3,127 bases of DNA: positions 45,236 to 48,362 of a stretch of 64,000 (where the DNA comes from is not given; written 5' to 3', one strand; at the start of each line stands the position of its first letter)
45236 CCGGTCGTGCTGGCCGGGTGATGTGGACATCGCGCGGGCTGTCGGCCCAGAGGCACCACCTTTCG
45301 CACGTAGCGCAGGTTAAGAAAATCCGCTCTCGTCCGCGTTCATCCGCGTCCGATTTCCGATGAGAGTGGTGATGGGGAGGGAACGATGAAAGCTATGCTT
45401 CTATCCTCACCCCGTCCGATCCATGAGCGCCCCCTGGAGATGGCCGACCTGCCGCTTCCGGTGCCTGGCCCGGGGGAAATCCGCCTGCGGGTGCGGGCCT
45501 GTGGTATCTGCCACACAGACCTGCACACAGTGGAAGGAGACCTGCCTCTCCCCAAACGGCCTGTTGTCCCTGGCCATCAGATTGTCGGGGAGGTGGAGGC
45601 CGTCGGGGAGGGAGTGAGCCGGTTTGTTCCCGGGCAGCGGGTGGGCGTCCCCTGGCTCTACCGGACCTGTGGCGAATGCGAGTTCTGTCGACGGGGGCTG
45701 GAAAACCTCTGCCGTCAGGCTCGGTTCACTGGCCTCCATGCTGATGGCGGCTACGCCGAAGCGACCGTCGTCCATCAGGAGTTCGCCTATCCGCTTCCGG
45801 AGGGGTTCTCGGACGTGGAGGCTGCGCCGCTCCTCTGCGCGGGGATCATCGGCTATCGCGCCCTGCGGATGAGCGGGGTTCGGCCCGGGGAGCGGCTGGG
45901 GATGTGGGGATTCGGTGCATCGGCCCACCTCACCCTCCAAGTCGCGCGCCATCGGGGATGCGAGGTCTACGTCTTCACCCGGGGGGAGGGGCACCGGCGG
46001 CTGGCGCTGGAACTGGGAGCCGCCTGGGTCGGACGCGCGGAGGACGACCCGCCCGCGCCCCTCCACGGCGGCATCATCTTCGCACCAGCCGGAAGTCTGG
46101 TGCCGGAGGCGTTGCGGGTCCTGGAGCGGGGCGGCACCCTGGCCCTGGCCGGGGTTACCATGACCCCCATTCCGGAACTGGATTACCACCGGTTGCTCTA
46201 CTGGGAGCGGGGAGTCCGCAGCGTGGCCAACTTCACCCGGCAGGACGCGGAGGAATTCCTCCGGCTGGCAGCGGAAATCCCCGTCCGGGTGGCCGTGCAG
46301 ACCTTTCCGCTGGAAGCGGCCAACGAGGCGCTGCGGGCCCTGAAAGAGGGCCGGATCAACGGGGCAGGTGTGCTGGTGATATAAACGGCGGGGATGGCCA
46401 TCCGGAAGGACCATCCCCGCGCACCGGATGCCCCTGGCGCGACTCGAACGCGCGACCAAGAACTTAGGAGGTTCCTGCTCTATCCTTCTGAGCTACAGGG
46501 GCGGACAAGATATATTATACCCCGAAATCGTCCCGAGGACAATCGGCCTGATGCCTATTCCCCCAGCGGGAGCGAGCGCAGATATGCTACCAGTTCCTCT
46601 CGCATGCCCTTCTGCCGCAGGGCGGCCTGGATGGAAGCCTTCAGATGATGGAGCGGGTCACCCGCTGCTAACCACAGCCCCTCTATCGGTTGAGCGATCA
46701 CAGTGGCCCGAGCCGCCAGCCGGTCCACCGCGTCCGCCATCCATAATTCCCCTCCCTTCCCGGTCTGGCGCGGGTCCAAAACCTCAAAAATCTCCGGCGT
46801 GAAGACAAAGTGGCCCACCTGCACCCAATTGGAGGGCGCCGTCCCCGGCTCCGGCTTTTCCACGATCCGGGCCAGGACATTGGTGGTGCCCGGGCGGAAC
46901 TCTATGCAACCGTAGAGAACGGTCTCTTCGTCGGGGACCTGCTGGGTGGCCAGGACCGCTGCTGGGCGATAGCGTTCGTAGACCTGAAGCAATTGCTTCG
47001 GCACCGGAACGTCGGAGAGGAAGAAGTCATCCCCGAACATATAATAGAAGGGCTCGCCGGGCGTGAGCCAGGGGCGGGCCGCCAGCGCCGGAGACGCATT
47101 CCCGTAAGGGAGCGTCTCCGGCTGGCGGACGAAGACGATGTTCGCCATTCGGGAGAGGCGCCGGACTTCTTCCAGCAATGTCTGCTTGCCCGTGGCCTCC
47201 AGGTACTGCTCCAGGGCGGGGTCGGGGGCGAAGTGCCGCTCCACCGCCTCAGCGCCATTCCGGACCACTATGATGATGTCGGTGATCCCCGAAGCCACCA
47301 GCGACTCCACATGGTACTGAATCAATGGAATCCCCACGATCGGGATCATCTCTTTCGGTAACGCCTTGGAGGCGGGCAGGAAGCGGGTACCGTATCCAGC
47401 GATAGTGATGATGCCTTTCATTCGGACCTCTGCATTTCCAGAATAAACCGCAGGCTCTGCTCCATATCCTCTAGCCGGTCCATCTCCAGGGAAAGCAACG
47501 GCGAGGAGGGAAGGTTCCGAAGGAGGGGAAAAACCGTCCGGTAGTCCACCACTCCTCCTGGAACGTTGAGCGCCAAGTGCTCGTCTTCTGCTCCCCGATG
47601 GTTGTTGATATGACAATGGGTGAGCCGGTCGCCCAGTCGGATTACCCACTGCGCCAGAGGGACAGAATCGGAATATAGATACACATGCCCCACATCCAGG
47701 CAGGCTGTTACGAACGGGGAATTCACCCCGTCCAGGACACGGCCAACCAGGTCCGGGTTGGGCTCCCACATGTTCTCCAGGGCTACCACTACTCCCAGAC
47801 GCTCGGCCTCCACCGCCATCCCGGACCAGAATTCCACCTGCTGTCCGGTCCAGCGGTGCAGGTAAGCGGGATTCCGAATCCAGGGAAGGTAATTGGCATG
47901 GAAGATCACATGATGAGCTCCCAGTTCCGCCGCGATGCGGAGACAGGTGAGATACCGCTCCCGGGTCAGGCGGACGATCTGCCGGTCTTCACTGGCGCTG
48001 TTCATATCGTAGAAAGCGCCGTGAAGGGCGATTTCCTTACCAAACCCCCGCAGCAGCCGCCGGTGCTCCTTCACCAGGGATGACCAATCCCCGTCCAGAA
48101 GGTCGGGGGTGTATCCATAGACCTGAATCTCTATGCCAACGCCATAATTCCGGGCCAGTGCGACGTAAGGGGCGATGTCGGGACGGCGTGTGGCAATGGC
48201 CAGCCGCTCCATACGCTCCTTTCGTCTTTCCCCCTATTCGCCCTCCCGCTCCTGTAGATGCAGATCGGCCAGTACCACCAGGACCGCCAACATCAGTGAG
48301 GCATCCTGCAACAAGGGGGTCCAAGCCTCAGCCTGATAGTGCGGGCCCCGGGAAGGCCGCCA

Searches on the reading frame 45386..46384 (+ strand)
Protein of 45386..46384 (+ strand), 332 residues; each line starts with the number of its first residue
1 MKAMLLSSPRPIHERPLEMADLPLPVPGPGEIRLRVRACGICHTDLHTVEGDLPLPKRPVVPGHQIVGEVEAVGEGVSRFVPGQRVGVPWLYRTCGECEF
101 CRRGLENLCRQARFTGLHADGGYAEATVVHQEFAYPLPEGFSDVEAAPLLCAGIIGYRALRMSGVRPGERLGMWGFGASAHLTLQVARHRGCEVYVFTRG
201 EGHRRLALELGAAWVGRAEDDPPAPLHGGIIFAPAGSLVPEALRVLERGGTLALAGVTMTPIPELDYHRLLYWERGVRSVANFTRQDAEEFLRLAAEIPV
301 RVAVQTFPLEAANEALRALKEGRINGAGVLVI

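Call 67: search_protein_families(library=pfam, proteins=[window:45386-46384:+], max_evalue=0.0001)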
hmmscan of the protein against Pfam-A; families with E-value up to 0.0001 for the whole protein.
window:45386-46384:+ (332 aa): 3 families
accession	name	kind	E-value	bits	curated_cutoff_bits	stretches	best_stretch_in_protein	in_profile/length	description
PF08240.17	ADH_N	-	1.2e-31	109.5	23.5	1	28-139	1-104/104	Alcohol dehydrogenase GroES-like domain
PF00107.32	ADH_zinc_N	-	2.4e-11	44.1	31.8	1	181-296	4-128/129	Zinc-binding dehydrogenase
PF13602.12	ADH_zinc_N_2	-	3.2e-05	25.3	27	1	238-326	36-130/134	Zinc-binding dehydrogenase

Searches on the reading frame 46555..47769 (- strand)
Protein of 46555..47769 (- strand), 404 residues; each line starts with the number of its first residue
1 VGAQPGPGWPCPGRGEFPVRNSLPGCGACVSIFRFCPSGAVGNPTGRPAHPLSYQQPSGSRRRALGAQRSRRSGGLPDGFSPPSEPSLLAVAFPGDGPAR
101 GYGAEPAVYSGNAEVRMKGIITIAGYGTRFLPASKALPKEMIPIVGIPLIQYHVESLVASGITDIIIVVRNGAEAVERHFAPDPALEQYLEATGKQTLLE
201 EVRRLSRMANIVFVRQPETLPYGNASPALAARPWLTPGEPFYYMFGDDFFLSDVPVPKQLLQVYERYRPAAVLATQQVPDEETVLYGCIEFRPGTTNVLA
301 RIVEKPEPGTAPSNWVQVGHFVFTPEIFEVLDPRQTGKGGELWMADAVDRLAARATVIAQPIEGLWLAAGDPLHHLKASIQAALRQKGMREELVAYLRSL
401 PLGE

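Call 67: search_protein_families(library=pfam, proteins=[window:46555-47769:-], max_evalue=0.0001)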
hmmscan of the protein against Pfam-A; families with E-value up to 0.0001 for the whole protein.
window:46555-47769:- (404 aa): 2 families
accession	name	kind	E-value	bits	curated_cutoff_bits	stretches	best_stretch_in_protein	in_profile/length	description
PF00483.29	NTP_transferase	-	2.6e-23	83.3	21.2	1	118-358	1-216/245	Nucleotidyl transferase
PF12804.13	NTP_transf_3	-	6e-05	23.7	27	0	119-182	1-57/160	MobA-like NTP transferase domain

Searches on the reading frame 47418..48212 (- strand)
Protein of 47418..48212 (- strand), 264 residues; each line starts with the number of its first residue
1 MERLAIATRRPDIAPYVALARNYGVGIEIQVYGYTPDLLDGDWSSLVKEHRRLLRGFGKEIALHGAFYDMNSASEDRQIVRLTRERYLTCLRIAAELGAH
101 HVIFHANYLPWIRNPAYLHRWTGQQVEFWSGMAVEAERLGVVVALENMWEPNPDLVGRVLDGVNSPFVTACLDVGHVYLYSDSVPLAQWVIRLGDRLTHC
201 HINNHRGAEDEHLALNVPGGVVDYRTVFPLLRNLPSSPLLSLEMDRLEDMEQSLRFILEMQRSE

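Call 68: search_protein_families(library=pfam, proteins=[window:47418-48212:-], max_evalue=0.0001)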
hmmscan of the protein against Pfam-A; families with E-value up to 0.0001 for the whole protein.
window:47418-48212:- (264 aa): 1 family
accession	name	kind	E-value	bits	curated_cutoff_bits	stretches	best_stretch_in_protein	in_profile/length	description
PF01261.30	AP_endonuc_2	-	2.9e-31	109.5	31.1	1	26-258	11-247/249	Xylose isomerase-like TIM barrel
